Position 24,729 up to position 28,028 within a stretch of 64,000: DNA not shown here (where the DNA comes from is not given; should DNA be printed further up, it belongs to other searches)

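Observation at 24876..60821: Intact 36-kb gene for an ~11,981-aa PATR/beta-helix surface protein occupying 56% of the window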

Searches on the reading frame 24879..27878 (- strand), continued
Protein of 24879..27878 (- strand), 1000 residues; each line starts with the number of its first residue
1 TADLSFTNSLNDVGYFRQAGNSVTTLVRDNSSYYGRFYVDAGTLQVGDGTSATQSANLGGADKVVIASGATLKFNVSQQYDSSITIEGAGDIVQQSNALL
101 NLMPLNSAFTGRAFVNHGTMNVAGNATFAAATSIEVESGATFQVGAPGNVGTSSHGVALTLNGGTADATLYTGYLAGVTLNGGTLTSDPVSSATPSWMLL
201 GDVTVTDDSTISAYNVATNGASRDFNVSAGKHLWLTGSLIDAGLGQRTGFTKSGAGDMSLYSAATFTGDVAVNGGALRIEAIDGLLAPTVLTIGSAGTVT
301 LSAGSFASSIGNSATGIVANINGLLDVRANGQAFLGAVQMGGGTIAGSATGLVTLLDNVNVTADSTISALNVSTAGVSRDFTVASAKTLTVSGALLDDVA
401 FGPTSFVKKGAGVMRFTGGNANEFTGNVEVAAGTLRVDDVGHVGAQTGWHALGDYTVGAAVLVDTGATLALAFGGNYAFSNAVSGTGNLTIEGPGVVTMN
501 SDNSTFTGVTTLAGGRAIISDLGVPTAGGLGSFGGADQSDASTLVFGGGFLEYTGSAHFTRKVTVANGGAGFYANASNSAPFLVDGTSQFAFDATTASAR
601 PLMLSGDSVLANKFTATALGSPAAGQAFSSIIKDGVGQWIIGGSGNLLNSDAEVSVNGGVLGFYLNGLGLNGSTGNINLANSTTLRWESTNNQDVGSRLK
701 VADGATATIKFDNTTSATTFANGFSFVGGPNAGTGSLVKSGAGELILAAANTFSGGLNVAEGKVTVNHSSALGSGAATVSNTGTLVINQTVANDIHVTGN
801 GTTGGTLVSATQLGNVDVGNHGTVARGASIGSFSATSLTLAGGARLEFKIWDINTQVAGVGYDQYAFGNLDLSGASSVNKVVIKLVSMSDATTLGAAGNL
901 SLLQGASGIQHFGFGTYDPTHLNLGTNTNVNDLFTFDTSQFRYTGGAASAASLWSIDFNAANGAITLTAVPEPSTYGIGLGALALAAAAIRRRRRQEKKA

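Call 75: fold_search(model_id=the predicted structure, library=pdb)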
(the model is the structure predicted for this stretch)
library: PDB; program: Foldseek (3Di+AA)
matches with E <= 10: 35; with E <= 0.001: 0
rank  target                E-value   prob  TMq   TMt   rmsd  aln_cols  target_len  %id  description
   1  8e7f                  1.3e-03  1.00  0.17  0.24   6.8       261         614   16  Crystal structure of the autotransporter Ssp from Serratia marcescens. (released 2023-03-08)
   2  7koh_C                1.5e-03  0.90  0.17  0.24  20.1       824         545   11  Crystal structure of antigen 43 from Escherichia coli EDL933 (released 2022-03-09)
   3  7ko9                  4.2e-03  0.47  0.13  0.18  24.4       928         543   11  Crystal structure of antigen 43 from uropathogenic Escherichia coli UTI89 (released 2022-03-09)
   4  7koh_D                8.5e-03  0.47  0.14  0.19  23.4       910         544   12  Crystal structure of antigen 43 from Escherichia coli EDL933 (released 2022-03-09)
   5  3sze                  1.0e-02  0.60  0.17  0.16  20.8       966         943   10  Crystal structure of the passenger domain of the E. coli autotransporter EspP (released 2011-10-12)
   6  7koh_B                1.6e-02  0.54  0.15  0.22  20.5       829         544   12  Crystal structure of antigen 43 from Escherichia coli EDL933 (released 2022-03-09)
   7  7jvi_A                1.6e-02  0.44  0.10  0.18  20.5       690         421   10  Crystal structure of a beta-helix domain retrieved from capybara gut metagenome (released 2021-09-08)
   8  9mne_A                2.1e-02  0.44  0.18  0.17  19.1       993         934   11  Crystal structure of enteropathogenic Escherichia coli EspC (released 2025-10-29)
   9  9mne_B                2.4e-02  0.54  0.21  0.21  19.3       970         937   11  Crystal structure of enteropathogenic Escherichia coli EspC (released 2025-10-29)
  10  1dab                  3.8e-02  0.47  0.15  0.23  20.7       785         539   11  The Structure of Bordetella Pertussis Virulence Factor P.69 Pertactin (released 1999-12-15)
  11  3syj                  1.3e-01  0.15  0.13  0.13  21.0       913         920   11  Crystal structure of the Haemophilus influenzae Hap adhesin (released 2011-08-24)
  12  3h09_A                1.6e-01  0.09  0.11  0.10  24.8       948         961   10  The structure of Haemophilus influenzae IgA1 protease (released 2009-04-21)
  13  2iou_G                2.5e-01  0.20  0.14  0.23  20.7       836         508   11  Major Tropism Determinant P1 (Mtd-P1) Variant Complexed with Bordetella brochiseptica Virulence Factor Pertactin extra (released 2007-10-23)
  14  3h09_B                2.9e-01  0.08  0.10  0.09  25.0       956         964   10  The structure of Haemophilus influenzae IgA1 protease (released 2009-04-21)
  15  8axg_AAA              1.0e+00  0.93  0.11  0.18   4.9       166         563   22  Crystal structure of Fusobacterium nucleatum fusolisin protease (released 2023-09-13)
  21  3p4g_C                2.1e+00  0.09  0.11  0.24  13.2       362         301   12  X-ray crystal structure of a hyperactive, Ca2+-dependent, beta-helical antifreeze protein from an Antarctic bacterium (released 2011-04-27)
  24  3p4g_D                3.0e+00  0.04  0.10  0.20  14.2       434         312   13  X-ray crystal structure of a hyperactive, Ca2+-dependent, beta-helical antifreeze protein from an Antarctic bacterium (released 2011-04-27)
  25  5ke1_B                3.4e+00  0.54  0.17  0.43   6.6       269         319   18  Structure of a C-terminal fragment of the IcsA/VirG passenger-domain (released 2017-03-15)
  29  3p4g_A                5.3e+00  0.08  0.15  0.31  10.7       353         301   15  X-ray crystal structure of a hyperactive, Ca2+-dependent, beta-helical antifreeze protein from an Antarctic bacterium (released 2011-04-27)
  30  5ke1_A                6.7e+00  0.20  0.17  0.41   9.0       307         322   17  Structure of a C-terminal fragment of the IcsA/VirG passenger-domain (released 2017-03-15)
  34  3p4g_B                9.5e+00  0.02  0.11  0.23  14.6       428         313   14  X-ray crystal structure of a hyperactive, Ca2+-dependent, beta-helical antifreeze protein from an Antarctic bacterium (released 2011-04-27)
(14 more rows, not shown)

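Call 87: search_solved_structures(query=A3, max_evalue=0.1)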
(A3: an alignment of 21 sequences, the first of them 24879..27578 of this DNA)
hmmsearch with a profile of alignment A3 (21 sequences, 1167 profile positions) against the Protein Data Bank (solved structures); distinct sequences matched with E-value up to 0.1: 3.
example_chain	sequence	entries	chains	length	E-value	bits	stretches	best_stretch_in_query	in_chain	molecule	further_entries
8e7f_A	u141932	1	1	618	1.8e-12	49.5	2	949-1018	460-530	Extracellular serine protease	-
5ke1_A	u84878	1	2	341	1.5e-11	46.4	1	555-716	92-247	Outer membrane protein IcsA autotransporter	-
8axg_AAA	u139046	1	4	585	1.6e-05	26.5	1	233-381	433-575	Fusolisin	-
